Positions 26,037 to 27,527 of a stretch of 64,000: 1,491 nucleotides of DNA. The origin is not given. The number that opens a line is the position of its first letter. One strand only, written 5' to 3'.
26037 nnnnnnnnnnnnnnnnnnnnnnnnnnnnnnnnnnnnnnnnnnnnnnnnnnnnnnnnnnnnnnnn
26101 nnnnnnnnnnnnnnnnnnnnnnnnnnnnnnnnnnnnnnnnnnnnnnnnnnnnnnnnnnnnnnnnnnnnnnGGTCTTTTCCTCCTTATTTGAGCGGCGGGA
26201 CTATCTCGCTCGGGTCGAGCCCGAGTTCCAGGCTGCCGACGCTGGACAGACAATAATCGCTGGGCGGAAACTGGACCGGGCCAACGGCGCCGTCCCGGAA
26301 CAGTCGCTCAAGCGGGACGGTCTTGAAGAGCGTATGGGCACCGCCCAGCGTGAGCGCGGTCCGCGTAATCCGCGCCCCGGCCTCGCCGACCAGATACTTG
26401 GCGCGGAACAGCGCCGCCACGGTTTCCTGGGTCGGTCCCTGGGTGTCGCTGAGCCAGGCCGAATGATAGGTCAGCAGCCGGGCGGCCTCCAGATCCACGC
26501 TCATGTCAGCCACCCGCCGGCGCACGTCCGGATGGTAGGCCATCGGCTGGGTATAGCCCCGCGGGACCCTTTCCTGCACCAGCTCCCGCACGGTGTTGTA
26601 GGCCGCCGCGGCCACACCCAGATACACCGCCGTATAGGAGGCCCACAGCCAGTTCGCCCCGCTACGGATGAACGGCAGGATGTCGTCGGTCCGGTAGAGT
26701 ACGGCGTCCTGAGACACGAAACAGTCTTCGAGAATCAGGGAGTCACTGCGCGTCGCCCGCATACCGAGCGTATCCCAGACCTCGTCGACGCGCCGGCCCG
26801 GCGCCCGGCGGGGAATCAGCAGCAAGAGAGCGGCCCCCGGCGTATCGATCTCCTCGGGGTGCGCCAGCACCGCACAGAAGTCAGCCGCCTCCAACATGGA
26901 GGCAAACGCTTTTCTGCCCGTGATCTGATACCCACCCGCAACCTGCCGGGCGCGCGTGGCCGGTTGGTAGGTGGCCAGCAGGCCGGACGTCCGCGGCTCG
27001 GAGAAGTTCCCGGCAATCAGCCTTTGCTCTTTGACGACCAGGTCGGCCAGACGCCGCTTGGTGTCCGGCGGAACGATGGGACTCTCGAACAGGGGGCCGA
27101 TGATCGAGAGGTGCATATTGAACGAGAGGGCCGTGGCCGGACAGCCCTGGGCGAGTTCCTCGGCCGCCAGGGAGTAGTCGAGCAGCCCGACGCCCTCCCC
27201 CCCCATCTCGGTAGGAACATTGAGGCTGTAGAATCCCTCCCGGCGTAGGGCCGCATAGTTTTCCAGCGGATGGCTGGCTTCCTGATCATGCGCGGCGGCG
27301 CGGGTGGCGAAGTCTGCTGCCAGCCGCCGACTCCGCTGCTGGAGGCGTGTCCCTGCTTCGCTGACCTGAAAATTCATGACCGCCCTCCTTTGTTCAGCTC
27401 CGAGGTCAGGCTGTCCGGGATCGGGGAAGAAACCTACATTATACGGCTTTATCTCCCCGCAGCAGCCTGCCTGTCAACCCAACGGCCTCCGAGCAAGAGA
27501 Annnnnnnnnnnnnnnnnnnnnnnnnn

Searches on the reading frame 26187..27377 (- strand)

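Call 3: search_protein_families(library=pfam, proteins=[window:26187-27377:-], max_evalue=1)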
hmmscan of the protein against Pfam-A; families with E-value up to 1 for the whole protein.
window:26187-27377:- (397 aa): 4 families
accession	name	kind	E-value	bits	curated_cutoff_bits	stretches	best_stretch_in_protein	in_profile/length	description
PF00441.29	Acyl-CoA_dh_1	-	9.3e-18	65.2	22.4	1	248-362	18-127/150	Acyl-CoA dehydrogenase, C-terminal domain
PF08028.16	Acyl-CoA_dh_2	-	1.3e-15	58.3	22.7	1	249-362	4-122/134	Acyl-CoA dehydrogenase, C-terminal domain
PF02771.21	Acyl-CoA_dh_N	-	1.6e-13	51.5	22.9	1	11-95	6-91/113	Acyl-CoA dehydrogenase, N-terminal domain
PF02770.24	Acyl-CoA_dh_M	-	1e-09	38.8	33.3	1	126-219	5-97/97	Acyl-CoA dehydrogenase, middle domain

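Call 69: search_protein_families(library=ncbifam, proteins=[window:26187-27377:-], max_evalue=0.00001)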
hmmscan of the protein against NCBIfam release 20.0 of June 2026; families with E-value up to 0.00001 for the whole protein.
window:26187-27377:- (397 aa): 14 families
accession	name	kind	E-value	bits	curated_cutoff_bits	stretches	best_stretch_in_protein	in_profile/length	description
NF042439.1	SulpropCoADesulf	equivalog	2.5e-34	118.7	600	1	13-363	1-349/379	3-sulfinopropanoyl-CoA desulfinase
NF042972.1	AcrlCoAredClosAcrC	equivalog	2.3e-32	112.1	640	1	1-365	1-357/378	acryloyl-CoA reductase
NF049984.1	Rv1679_FadE16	equivalog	5.7e-32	111.4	600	1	24-375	13-356/371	Rv1679 family acyl-CoA dehydrogenase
NF043006.1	CyhCrbnylCoADH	equivalog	1.6e-28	99.8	650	1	23-364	23-355/380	cyclohexane-1-carbonyl-CoA dehydrogenase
NF053553.1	prodigi_MBC_PigA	equivalog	2.2e-27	96.2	500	1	1-361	1-356/381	prodigiosin MBC biosynthesis dehydrogenase PigA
NF045552.1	GlutCoADH_Des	equivalog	1.5e-26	93.5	470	1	1-363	1-358/387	glutaryl-CoA dehydrogenase Acd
TIGR04022.1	sulfur_SfnB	equivalog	5.6e-25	88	430.9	1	16-362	14-358/391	SfnB family sulfur acquisition oxidoreductase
NF045652.1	ProlPCPDhRedW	equivalog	7.5e-25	87.5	650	1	37-362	33-351/376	L-prolyl-[peptidyl-carrier protein] dehydrogenase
NF045629.1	monooxsub_HsaA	equivalog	5.1e-20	71.6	450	1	17-369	5-357/383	3-hydroxy-9,10-secoandrosta-1,3,5(10)-triene-9,17-dione monooxygenase oxygenase subunit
NF043015.1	DibenthMonoxDszC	equivalog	1.7e-19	69.9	850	1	16-351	22-362/415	dibenzothiophene monooxygenase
TIGR03207.1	cyc_hxne_CoA_dh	equivalog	1e-18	67.3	575.35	1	13-323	9-313/372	cyclohexanecarboxyl-CoA dehydrogenase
NF008997.0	PRK12341.1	equivalog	1.9e-14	53.5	537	1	1-363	1-355/382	acyl-CoA dehydrogenase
NF045920.1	HphnlacHdxOX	equivalog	2.7e-11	43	650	1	137-390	109-380/384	p-hydroxyphenylacetate 3-hydroxylase oxygenase component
NF002885.1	PRK03354.1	equivalog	1.4e-07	30.9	540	1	28-365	30-354/378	crotonobetainyl-CoA dehydrogenase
